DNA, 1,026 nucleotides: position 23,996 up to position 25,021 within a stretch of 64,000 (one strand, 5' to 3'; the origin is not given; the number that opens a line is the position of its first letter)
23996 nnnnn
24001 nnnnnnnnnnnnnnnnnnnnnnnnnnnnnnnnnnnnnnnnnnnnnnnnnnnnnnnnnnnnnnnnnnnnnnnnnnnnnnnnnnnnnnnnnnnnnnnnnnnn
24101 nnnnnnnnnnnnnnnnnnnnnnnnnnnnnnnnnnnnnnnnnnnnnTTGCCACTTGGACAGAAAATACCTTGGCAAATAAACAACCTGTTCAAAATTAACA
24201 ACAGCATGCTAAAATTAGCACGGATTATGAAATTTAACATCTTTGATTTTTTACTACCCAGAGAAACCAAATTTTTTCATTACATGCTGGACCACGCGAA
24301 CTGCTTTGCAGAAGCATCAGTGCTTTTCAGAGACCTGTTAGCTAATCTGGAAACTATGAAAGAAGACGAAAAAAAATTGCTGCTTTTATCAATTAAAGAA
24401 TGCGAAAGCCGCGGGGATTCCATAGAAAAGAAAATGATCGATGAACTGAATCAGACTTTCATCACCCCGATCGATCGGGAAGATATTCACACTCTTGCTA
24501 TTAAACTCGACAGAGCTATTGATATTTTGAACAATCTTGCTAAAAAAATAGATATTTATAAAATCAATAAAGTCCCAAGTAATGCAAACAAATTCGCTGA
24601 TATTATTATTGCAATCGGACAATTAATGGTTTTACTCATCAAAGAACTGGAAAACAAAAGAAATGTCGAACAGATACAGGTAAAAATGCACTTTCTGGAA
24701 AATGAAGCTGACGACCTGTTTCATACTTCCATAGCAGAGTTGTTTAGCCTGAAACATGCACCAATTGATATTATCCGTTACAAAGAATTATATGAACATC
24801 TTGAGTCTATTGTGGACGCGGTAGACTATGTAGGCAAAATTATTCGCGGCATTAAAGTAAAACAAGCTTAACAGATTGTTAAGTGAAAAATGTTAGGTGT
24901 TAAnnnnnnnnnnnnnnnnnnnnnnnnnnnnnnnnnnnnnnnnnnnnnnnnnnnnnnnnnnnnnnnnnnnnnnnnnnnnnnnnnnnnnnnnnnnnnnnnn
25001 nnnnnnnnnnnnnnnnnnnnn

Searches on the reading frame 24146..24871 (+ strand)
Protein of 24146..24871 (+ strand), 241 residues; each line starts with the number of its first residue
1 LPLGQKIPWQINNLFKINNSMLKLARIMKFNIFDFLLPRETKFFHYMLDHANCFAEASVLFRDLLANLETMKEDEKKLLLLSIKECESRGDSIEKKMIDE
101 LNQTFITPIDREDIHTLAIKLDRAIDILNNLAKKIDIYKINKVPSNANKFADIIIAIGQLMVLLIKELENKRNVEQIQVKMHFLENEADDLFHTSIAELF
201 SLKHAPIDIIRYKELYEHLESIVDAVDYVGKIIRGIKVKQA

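Call 58: search_protein_families(library=pfam, proteins=[window:24146-24871:+], max_evalue=0.00001)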
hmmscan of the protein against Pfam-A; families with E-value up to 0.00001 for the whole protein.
window:24146-24871:+ (241 aa): 1 family
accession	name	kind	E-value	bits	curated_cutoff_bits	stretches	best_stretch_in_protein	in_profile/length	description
PF01865.21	PhoU_div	-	1.5e-18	67.4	24.4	1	33-237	3-212/214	Protein of unknown function DUF47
